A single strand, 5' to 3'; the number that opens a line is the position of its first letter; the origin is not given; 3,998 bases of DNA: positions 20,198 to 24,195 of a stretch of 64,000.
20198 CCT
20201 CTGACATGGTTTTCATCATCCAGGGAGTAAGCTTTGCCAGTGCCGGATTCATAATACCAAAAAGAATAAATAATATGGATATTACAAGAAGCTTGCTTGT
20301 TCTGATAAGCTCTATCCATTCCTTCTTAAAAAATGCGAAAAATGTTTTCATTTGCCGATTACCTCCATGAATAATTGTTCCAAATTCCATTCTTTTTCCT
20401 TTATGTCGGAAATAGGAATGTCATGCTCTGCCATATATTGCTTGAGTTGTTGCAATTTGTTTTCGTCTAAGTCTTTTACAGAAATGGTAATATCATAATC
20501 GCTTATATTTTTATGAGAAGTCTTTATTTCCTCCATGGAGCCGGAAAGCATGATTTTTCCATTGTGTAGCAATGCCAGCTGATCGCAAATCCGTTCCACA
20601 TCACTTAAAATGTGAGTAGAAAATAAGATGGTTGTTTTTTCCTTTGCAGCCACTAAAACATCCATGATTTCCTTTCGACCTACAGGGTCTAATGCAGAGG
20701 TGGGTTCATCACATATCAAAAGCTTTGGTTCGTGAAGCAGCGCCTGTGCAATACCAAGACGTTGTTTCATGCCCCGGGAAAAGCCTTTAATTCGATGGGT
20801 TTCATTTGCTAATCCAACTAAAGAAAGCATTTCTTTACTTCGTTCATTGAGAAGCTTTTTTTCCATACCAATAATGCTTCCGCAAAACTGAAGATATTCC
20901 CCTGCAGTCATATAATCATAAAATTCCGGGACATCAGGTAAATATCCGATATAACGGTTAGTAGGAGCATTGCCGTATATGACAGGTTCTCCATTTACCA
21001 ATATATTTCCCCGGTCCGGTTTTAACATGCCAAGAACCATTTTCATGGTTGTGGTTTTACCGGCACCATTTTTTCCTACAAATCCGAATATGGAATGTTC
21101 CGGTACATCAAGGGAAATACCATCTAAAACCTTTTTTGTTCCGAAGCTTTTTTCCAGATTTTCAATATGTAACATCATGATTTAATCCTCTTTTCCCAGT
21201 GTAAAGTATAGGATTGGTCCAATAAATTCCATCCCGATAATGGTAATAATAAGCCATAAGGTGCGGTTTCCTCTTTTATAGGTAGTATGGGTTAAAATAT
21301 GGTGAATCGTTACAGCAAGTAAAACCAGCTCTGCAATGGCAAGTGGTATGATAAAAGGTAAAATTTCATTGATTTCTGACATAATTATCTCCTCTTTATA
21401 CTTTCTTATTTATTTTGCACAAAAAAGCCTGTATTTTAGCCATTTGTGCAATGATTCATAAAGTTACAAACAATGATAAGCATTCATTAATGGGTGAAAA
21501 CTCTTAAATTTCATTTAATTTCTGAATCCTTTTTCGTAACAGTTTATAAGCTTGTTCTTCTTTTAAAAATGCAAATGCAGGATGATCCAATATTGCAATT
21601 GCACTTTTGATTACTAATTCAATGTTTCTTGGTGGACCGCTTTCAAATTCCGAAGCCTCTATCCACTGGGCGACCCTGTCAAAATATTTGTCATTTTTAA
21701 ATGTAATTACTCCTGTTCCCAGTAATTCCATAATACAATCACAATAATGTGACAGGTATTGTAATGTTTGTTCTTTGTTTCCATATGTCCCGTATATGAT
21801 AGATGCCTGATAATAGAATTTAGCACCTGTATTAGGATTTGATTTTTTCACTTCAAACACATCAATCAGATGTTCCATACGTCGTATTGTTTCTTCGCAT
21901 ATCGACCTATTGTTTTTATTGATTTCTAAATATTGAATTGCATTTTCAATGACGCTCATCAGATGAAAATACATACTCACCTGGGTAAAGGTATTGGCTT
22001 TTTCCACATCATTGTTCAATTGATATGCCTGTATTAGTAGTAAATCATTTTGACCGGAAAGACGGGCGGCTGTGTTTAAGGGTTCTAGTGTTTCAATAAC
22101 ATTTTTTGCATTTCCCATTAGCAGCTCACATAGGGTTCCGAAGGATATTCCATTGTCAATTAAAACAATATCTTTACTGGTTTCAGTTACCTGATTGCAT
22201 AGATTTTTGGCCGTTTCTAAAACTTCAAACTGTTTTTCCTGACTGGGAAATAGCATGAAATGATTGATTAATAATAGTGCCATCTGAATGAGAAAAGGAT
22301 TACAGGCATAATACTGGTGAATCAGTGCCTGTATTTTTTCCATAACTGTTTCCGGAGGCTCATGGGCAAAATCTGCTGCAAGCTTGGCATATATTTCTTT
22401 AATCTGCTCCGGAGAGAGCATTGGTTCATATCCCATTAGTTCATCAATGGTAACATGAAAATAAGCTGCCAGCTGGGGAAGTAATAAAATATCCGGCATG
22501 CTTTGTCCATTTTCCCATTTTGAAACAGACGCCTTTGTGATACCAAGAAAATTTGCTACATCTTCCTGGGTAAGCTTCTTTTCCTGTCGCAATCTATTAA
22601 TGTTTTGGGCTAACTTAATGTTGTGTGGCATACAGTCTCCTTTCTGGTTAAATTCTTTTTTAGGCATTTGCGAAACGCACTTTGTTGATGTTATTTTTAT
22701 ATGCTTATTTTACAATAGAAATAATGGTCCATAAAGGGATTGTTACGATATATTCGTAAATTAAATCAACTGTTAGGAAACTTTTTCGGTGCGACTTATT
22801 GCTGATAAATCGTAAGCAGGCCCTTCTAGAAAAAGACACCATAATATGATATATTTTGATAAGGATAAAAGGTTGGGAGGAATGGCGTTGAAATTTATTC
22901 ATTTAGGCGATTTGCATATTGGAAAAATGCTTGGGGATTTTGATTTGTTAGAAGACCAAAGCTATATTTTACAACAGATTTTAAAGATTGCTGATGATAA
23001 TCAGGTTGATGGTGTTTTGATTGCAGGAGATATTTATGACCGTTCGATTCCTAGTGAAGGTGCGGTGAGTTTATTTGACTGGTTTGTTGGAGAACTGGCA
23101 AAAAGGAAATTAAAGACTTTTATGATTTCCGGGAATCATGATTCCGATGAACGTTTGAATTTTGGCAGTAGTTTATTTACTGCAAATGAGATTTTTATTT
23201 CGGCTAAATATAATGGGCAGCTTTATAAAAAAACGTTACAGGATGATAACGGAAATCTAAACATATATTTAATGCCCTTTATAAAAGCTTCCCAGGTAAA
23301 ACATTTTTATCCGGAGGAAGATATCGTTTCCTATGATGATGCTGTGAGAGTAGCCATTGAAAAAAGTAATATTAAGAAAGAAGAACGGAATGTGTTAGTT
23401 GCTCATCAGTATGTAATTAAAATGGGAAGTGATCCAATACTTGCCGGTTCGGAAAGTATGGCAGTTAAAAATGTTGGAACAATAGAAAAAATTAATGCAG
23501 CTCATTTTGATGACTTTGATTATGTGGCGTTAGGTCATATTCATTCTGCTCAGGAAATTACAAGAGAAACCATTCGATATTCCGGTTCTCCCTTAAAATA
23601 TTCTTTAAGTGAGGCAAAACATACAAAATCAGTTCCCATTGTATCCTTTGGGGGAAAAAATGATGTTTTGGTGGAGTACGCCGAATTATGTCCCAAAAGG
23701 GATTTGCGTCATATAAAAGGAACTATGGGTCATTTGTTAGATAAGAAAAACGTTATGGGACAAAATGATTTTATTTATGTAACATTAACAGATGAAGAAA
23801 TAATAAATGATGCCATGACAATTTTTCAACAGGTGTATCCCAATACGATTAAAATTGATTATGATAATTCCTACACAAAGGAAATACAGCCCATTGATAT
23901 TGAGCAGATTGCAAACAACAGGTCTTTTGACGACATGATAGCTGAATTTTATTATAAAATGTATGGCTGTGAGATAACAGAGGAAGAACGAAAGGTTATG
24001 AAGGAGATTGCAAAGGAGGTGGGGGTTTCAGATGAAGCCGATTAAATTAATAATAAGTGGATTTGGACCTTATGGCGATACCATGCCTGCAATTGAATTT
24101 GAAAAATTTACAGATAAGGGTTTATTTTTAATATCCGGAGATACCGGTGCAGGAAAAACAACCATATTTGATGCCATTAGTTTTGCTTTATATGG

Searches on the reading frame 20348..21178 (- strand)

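Call 9: search_protein_families(library=pfam, proteins=[window:20348-21178:-])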
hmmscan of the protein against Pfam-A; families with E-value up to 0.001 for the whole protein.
window:20348-21178:- (276 aa): 2 families
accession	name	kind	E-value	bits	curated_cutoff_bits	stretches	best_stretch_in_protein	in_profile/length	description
PF00005.33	ABC_tran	-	1.1e-27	97.7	25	1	18-161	1-137/137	ABC transporter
PF13304.12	AAA_21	-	4.9e-10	40.4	27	1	132-190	237-299/304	AAA domain, putative AbiEii toxin, Type IV TA system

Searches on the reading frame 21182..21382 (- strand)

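Call 9: search_protein_families(library=pfam, proteins=[window:21182-21382:-])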
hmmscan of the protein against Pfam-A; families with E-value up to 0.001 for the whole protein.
window:21182-21382:- (66 aa): 1 family
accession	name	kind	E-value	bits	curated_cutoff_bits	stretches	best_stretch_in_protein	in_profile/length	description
PF13396.11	PLDc_N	-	6e-06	26.6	23.3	1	21-63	2-41/42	Phospholipase_D-nuclease N-terminal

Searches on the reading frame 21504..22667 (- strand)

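Call 9: search_protein_families(library=pfam, proteins=[window:21504-22667:-])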
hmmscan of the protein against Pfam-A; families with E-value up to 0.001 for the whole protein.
window:21504-22667:- (387 aa): 5 families
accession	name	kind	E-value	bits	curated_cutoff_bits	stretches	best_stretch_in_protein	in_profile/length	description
PF01381.28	HTH_3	-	9.9e-15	54.8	23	1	25-77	3-55/55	Helix-turn-helix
PF12844.13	HTH_19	-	4.5e-11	42.9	30.2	1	21-78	2-59/64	Helix-turn-helix domain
PF13560.12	HTH_31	-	3.8e-08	33.9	27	1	20-76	3-60/64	Helix-turn-helix domain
PF13443.12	HTH_26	-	5.9e-07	30.1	22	1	22-82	1-62/63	Cro/C1-type HTH DNA-binding domain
PF13744.12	HTH_37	-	8.4e-06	25.9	27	1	17-55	17-55/80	Helix-turn-helix domain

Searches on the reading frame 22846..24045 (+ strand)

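Call 86: search_protein_families(library=pfam, proteins=[window:22846-24045:+], max_evalue=0.00001)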
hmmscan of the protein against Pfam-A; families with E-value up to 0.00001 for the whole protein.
window:22846-24045:+ (399 aa): 2 families
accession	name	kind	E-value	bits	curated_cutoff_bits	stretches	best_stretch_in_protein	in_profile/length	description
PF00149.33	Metallophos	-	4.1e-15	57.2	21.5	1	15-234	1-190/191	Calcineurin-like phosphoesterase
PF12320.13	SbcD_C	-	8e-15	55.5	24.4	1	283-372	1-93/94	Type 5 capsule protein repressor C-terminal domain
